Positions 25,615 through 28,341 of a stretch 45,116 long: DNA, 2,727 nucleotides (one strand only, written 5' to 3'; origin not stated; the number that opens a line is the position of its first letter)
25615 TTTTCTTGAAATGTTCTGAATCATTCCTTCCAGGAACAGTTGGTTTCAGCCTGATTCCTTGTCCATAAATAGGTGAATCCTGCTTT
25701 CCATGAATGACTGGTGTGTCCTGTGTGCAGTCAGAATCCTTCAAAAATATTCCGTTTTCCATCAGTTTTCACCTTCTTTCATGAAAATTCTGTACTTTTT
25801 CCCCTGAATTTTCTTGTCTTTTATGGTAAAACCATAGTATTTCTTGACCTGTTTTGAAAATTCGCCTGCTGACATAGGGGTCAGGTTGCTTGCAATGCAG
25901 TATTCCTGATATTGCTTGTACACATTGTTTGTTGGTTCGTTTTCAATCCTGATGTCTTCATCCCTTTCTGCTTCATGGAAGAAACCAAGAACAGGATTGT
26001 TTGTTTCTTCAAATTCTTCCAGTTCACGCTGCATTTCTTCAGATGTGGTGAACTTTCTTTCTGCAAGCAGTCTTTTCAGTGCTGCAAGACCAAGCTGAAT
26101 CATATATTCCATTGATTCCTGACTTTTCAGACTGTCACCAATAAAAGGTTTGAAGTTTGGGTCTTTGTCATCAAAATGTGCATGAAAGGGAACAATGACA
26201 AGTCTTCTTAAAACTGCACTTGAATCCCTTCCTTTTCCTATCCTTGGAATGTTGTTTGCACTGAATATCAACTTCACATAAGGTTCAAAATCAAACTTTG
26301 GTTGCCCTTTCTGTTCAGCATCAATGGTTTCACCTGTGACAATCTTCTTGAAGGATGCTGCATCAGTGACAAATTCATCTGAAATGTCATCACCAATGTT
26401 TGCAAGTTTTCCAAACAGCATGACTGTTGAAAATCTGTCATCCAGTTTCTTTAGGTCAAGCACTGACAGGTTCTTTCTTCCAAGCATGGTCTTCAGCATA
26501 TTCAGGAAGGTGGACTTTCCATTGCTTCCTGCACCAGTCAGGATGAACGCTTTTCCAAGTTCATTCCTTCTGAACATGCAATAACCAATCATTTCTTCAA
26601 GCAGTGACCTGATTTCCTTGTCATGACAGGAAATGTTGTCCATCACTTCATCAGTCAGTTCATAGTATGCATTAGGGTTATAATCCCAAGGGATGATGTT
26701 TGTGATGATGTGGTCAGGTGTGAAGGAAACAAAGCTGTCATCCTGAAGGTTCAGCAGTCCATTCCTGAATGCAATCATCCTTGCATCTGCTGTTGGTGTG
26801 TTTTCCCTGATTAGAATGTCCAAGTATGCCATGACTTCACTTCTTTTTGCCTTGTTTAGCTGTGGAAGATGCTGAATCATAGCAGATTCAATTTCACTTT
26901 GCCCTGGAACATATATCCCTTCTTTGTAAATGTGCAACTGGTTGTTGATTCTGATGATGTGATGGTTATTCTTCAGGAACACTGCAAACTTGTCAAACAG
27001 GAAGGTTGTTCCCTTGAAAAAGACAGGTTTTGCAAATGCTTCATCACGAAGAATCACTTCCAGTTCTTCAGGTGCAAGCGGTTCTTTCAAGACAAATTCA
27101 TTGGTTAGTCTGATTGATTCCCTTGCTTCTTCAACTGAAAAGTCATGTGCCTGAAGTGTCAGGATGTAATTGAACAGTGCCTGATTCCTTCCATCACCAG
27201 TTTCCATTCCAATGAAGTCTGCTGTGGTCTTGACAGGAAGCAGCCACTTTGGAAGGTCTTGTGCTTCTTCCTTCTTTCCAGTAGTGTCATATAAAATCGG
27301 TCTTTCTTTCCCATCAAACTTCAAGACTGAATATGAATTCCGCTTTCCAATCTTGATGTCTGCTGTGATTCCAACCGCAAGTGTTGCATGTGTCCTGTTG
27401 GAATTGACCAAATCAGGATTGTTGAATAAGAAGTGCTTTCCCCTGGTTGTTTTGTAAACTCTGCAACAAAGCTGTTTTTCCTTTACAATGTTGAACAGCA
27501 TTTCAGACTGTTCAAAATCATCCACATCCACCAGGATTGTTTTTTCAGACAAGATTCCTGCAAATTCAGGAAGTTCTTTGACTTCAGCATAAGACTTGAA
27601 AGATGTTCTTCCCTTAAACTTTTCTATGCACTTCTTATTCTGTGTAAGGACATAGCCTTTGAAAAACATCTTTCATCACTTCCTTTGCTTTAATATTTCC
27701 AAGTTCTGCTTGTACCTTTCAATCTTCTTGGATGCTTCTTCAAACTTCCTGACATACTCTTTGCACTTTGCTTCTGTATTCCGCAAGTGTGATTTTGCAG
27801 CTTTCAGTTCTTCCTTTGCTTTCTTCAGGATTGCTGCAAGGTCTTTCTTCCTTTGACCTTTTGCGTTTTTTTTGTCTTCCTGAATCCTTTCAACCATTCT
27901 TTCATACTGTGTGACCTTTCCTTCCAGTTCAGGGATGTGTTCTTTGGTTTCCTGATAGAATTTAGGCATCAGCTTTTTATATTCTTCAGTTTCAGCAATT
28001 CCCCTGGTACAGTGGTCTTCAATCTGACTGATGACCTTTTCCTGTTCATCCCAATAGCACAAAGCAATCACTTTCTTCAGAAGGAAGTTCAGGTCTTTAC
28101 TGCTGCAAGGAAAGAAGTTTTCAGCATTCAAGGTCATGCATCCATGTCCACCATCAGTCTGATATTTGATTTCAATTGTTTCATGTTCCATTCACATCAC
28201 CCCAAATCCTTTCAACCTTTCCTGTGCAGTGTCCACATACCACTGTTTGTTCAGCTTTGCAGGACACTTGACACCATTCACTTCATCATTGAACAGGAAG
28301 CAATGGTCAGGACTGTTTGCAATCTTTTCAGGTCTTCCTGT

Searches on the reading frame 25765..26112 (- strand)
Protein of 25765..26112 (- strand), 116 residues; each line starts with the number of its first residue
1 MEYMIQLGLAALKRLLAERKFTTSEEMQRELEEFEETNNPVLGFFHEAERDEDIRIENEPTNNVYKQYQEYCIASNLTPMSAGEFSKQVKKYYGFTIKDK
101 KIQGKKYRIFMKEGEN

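Call 64: predict_structure(protein=window:25765-26112:-)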
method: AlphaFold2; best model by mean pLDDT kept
length: 116 residues; sequences in the alignment: 1
mean_pLDDT: 55.2   pTM: 0.49
mean pLDDT of the five models: 55.2, 55.1, 53.8, 47.3, 46.6
residues with pLDDT >= 90: 0; 70-90: 20; 50-70: 53; < 50: 43
segments of 3 or more residues with pLDDT < 50: 1-12, 50-62, 105-109, 112-116
pLDDT, mean of each block of 10 residues (from residue 1): 36 50 52 57 59 37 65 76 72 58 49 46
secondary structure, 60 per line:
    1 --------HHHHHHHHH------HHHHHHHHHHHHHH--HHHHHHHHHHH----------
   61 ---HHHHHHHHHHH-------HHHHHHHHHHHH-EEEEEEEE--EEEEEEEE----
elements in order: H9-17 H24-37 H40-50 H64-74 H82-93 E95-102 E105-112

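Call 65: find_homologous_proteins(query=window:25765-26112:-, max_evalue=0.00001)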
Query window:25765-26112:- (116 aa): 43 proteins with E <= 0.00001 among 45 candidates.
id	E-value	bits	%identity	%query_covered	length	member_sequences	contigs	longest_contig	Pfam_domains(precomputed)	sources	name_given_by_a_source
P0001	7.8e-67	240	99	97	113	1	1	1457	PF03288.23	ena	-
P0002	8.7e-60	217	87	100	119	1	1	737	PF03288.23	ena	-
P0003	1.1e-45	172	71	97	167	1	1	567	PF03288.23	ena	-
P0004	3.6e-45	170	70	97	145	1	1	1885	PF03288.23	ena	-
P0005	6.5e-44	166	66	97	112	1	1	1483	PF03288.23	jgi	jgi:putative DNA primase/helicase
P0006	1.1e-43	166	69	97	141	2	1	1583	PF03288.23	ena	-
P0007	1.8e-43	165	68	97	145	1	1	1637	PF03288.23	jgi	jgi:putative DNA primase/helicase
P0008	4.5e-43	164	68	97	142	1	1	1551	PF03288.23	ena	-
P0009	9.2e-43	163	84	76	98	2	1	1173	PF03288.23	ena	-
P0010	2.2e-42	161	68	96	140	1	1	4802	PF03288.23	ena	-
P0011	5.9e-42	160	66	97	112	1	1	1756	PF03288.23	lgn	-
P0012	4.2e-40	154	65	98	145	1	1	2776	PF03288.23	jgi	-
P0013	1.3e-38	149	64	92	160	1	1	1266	PF03602.22,PF03288.23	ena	-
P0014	2.1e-38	149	62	97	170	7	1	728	PF03288.23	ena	-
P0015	3.6e-38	148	63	97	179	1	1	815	PF02257.22,PF03288.23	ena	-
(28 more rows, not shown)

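Call 72: predict_structure(alignment_id=A2)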
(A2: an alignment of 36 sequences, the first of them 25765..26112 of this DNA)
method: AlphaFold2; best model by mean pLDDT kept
length: 116 residues; sequences in the alignment: 36
mean_pLDDT: 80.4   pTM: 0.61
mean pLDDT of the five models: 80.4, 77.6, 76.0, 75.3, 74.8
residues with pLDDT >= 90: 13; 70-90: 84; 50-70: 18; < 50: 1
segments of 3 or more residues with pLDDT < 50: none
pLDDT, mean of each block of 10 residues (from residue 1): 85 72 66 70 81 78 91 88 88 87 87 68
secondary structure, 60 per line:
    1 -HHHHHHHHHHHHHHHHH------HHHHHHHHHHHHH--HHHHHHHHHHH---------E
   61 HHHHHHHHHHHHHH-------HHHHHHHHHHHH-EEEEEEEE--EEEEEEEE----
elements in order: H2-18 H25-37 H40-50 H61-74 H82-93 E95-102 E105-112

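Call 75: fold_search(model_id=the predicted structure, library=pdb)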
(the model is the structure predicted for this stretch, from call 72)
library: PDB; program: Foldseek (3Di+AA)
matches with E <= 10: 615; with E <= 0.001: 0
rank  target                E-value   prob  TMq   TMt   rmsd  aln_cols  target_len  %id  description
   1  1dp7_P                4.8e-02  1.00  0.42  0.61   2.1        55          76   18  COCRYSTAL STRUCTURE OF RFX-DBD IN COMPLEX WITH ITS COGNATE X-BOX BINDING SITE (released 2000-03-06)
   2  8zjr_M                7.0e-02  0.99  0.40  0.55   3.2        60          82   20  Structure of nucleosome-bound RFX5 complex (released 2025-08-13)
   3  2qby_B                1.5e-01  0.91  0.35  0.13   4.3        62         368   21  Crystal structure of a heterodimer of Cdc6/Orc1 initiators bound to origin DNA (from S. solfataricus) (released 2007-09-11)
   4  7jgr_G                2.5e-01  0.63  0.41  0.15   9.3       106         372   13  Structure of Drosophila ORC bound to DNA (84 bp) and Cdc6 (released 2020-09-09)
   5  2qby_A                3.7e-01  0.87  0.38  0.14   3.1        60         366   17  Crystal structure of a heterodimer of Cdc6/Orc1 initiators bound to origin DNA (from S. solfataricus) (released 2007-09-11)
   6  1tbx_A                3.7e-01  0.54  0.30  0.35   3.5        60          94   22  Crystal structure of SSV1 F-93 (released 2004-07-13)
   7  1tbx_B                3.7e-01  0.47  0.31  0.37   4.9        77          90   22  Crystal structure of SSV1 F-93 (released 2004-07-13)
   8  2mlg_MODEL_1_A        4.0e-01  0.47  0.29  0.39   3.3        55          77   11  Stf76 from the Sulfolobus islandicus plasmid-virus pSSVx (released 2014-03-12)
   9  4i7h_B                4.2e-01  0.30  0.32  0.27   7.2        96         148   20  Structural basis for peroxide sensing and gene regulation by PerR from Streptococcus pyogenes (released 2013-05-08)
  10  3a4c                  4.8e-01  0.21  0.28  0.30   7.1        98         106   18  Crystal structure of cdt1 C terminal domain (released 2009-10-13)
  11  8s0e_G                5.8e-01  0.33  0.39  0.16  10.2       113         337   12  H. sapiens OCCM bound to double stranded DNA (released 2024-10-02)
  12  5cvj_C                7.1e-01  0.25  0.33  0.14   8.5       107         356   14  Monolignol 4-O-methyltransferase 5 - coniferyl alcohol (released 2015-09-16)
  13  5zi8_B                7.5e-01  0.38  0.38  0.42   6.8        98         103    9  Crystal structure of the PadR-family transcriptional regulator Rv3488 of Mycobacterium tuberculosis H37Rv in complex w (released 2018-10-17)
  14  6abt_A                7.5e-01  0.28  0.30  0.34   4.5        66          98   15  Crystal structure of transcription factor from Listeria monocytogenes (released 2019-06-05)
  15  4ejo_A                8.0e-01  0.35  0.36  0.37   6.8        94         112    6  Crystal structure of padr family transcriptional regulator from Eggerthella lenta DSM 2243 (released 2012-04-25)
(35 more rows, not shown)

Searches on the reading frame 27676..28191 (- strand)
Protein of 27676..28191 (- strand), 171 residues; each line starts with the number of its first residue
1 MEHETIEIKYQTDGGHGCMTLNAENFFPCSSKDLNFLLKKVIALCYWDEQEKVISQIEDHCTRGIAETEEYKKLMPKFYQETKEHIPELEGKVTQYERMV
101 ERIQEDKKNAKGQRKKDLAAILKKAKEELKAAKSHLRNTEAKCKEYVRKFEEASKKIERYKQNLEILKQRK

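Call 13: search_protein_families(library=pfam, proteins=[window:27676-28191:-], max_evalue=0.01)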
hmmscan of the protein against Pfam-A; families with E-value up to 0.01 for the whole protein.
window:27676-28191:- (171 aa): 4 families
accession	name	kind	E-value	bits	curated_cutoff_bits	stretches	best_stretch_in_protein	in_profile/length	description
PF05010.19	TACC_C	-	5.8e-08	33.1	29.9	1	67-170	20-118/201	Transforming acidic coiled-coil-containing protein (TACC), C-terminal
PF10498.14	IFT57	-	0.00074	19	40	1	65-165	224-320/360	Intra-flagellar transport protein 57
PF15619.11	Lebercilin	-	0.0074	16.3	34.3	0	113-169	53-109/193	Ciliary protein causing Leber congenital amaurosis disease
PF14942.11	Muted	-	0.008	16.8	26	0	72-163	53-141/146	Organelle biogenesis, Muted-like protein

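Call 26: search_protein_families(library=phrogs, proteins=[window:27676-28191:-], max_evalue=0.01)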
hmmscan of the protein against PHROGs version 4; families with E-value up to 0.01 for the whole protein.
window:27676-28191:- (171 aa): 2 families
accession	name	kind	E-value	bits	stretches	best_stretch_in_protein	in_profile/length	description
phrog_1272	-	tail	0.003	16.3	1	80-169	52-154/1606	tail length tape measure protein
phrog_35295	-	unknown function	0.0049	16.5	1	99-157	299-357/794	-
